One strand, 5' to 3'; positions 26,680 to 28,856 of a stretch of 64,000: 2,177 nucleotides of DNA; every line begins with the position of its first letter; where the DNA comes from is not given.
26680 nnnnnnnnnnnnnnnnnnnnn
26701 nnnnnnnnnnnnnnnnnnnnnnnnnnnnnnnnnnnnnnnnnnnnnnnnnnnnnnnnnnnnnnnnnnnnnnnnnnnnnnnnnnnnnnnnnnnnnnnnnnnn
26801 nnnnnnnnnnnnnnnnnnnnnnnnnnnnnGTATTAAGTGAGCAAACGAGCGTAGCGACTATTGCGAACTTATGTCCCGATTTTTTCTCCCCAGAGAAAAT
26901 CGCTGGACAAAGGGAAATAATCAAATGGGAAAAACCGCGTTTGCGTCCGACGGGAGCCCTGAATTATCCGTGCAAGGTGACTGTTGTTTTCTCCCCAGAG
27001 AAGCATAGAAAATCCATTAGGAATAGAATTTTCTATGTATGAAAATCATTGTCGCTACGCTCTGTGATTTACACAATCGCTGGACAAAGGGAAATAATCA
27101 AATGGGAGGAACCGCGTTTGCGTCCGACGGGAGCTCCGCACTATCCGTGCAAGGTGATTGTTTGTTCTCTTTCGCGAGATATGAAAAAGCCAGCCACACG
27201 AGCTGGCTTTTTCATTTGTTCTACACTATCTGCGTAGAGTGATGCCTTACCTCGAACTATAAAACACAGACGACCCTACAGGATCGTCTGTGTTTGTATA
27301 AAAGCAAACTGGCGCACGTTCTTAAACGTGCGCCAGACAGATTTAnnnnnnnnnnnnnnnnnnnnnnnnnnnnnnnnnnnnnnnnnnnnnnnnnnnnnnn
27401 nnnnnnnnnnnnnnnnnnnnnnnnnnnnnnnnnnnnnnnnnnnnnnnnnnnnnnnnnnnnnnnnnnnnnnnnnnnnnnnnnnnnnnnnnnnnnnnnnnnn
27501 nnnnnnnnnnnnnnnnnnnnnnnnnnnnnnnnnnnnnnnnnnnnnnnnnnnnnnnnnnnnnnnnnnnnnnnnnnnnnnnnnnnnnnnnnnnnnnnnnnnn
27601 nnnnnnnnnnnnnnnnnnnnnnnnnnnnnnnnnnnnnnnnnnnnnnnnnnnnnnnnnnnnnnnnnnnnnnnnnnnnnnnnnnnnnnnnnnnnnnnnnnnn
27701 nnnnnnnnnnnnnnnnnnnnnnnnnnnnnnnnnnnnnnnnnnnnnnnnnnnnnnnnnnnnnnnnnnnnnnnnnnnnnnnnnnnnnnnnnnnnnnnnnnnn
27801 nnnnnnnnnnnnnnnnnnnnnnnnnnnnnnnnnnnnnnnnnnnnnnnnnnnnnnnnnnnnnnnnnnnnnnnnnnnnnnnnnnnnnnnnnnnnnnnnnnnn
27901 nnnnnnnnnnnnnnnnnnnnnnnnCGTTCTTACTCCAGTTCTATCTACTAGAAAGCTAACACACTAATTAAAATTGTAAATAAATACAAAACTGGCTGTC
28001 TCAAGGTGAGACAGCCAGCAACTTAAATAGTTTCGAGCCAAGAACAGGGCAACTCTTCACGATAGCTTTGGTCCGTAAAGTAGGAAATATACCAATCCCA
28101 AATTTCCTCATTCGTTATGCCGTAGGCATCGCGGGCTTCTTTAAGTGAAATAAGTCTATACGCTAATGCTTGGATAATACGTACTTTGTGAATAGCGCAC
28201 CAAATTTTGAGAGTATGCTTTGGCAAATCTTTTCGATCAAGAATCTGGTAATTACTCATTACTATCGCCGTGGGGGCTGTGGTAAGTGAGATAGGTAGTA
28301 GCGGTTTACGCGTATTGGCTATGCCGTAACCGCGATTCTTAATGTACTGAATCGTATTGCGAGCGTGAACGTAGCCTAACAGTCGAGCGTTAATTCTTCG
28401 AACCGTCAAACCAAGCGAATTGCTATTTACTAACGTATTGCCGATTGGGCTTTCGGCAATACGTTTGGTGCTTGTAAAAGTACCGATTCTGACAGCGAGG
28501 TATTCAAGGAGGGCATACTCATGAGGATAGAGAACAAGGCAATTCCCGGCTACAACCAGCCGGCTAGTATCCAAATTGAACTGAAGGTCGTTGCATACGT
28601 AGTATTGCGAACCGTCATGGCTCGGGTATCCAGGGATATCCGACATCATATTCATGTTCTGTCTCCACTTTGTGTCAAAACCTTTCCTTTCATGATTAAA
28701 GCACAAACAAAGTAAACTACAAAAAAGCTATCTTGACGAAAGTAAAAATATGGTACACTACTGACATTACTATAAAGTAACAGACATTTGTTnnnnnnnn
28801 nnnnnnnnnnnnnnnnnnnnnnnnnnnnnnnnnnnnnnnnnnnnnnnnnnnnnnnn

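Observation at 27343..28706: Tandem paralogous standalone OmpR-type winged-helix proteins that also carry a second, excisionase-like HTH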

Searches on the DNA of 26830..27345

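Call 77: search_rna_families(source=window, start=26830, end=27345, threshold=evalue, max_evalue=1)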
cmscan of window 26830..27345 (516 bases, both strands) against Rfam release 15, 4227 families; matches with E-value up to 1: 5.
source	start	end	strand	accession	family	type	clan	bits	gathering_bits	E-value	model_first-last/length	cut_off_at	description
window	27181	27213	+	RF02083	OrzO-P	Gene; antitoxin;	-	27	60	0.033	44-76/76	no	OrzO-P RNA antitoxin family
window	27180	27242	-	RF00506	Thr_leader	Cis-reg; leader;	-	26.4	55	0.0079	1-118/118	no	Threonine operon leader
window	27076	27216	+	RF00506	Thr_leader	Cis-reg; leader;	-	22.4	55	0.068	1-118/118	no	Threonine operon leader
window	27113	27215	+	RF00513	Trp_leader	Cis-reg; leader;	-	20.6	41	0.11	1-100/100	no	Tryptophan operon leader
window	27183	27310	-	RF04180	BTnc231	Gene; sRNA;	-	19.2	80.4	0.15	1-154/154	no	Bacteroides sRNA BTnc231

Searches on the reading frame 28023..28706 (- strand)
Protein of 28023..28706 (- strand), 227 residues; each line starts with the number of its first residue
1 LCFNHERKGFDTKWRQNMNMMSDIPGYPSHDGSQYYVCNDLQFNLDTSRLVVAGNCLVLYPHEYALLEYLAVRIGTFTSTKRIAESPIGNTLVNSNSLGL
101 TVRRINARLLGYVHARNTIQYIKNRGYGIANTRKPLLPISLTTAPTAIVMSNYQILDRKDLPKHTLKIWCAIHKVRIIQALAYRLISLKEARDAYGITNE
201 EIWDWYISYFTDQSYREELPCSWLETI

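Call 3: search_protein_families(library=pfam, proteins=[window:28023-28706:-], max_evalue=10)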
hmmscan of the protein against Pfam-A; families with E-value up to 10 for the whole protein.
window:28023-28706:- (227 aa): 2 families
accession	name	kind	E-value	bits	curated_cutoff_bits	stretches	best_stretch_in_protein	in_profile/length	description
PF06627.17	DUF1153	-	1.3e-10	41.7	23.5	1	144-206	5-67/87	Protein of unknown function (DUF1153)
PF00486.34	Trans_reg_C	-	3.8e-05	24.1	26.2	1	56-127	3-75/77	Transcriptional regulatory protein, C terminal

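Call 4: search_protein_families(library=ncbifam, proteins=[window:28023-28706:-], max_evalue=10)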
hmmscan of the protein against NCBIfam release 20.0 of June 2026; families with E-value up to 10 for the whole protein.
window:28023-28706:- (227 aa): 8 families
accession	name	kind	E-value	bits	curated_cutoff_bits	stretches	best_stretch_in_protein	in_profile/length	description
NF051866.1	CtrAInhibSciP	equivalog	1e-09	38.4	100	1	144-206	8-70/90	CtrA inhibitor SciP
NF000404.1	vanR-D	exception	0.0022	17.5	500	1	34-121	134-222/232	vancomycin resistance response regulator transcription factor VanR-D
NF033117.2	vanR_ACDEGLN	exception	0.0048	16.5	350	1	34-129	129-225/226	VanR-ABDEGLN family response regulator transcription factor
TIGR02154.1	PhoB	equivalog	0.0053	16.1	296.2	1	38-128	134-224/226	phosphate regulon transcriptional regulator PhoB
NF007928.2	PRK10643.1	equivalog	0.0061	16.2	330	1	37-79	128-170/216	two-component system response regulator PmrA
NF045991.1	RespRegCtrARhodob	equivalog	0.0064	16.3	350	1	38-79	129-170/224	response regulator transcription factor CtrA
NF007663.1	PRK10336.1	equivalog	0.011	15.5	345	1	44-109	133-201/219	quorum sensing response regulator transcription factor QseB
NF005568.0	PRK07239.1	equivalog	0.12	11.2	273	1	43-131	290-373/381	uroporphyrinogen-III synthase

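Call 97: search_protein_families(library=phrogs, proteins=[window:28023-28655:-], max_evalue=0.01)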
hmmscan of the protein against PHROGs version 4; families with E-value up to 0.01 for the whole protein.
window:28023-28655:- (210 aa): 1 family
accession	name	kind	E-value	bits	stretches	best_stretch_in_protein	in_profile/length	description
phrog_731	-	unknown function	0.0069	16.7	1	17-113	128-225/227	-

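Call 98: search_protein_families(library=padloc, proteins=[window:28023-28655:-], max_evalue=0.01)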
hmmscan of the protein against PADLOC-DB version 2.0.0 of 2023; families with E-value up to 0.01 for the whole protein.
window:28023-28655:- (210 aa): 0 families
